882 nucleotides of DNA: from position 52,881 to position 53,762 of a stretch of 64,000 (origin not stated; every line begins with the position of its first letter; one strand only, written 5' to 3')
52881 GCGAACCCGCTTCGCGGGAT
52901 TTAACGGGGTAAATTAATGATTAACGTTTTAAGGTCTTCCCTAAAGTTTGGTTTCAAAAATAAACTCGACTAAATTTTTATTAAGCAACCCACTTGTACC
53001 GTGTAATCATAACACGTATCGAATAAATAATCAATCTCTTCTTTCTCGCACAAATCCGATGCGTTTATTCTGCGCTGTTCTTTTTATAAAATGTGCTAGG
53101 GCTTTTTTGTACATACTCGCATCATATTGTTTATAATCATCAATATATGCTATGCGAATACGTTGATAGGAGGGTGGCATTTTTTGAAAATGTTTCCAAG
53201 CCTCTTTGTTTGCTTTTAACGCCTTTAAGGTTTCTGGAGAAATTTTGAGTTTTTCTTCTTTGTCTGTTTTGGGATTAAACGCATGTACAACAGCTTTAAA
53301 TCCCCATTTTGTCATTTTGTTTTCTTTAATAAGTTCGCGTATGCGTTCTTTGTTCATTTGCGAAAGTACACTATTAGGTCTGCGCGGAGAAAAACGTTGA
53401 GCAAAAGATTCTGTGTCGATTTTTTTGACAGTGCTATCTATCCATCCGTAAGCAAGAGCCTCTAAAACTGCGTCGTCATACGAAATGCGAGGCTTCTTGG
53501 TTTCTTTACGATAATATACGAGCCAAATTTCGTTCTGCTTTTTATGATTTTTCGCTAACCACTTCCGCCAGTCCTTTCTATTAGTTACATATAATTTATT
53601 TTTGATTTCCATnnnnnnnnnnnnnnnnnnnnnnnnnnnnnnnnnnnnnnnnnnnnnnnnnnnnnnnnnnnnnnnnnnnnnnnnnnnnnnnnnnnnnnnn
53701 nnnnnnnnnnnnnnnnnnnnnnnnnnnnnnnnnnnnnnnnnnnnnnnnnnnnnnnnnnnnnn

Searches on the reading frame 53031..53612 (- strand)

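Call 12: search_protein_families(library=pfam, proteins=[window:53031-53612:-], max_evalue=0.1)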
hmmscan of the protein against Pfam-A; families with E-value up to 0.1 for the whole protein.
window:53031-53612:- (193 aa): 2 families
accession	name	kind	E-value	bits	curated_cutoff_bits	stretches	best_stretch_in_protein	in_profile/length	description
PF13376.11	OmdA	-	5.1e-09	36.4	25.6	1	123-162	3-42/60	Bacteriocin-protection, YdeI or OmpD-Associated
PF14886.12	FAM183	-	0.066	14.4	28.9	1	6-73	27-94/107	FAM183A and FAM183B related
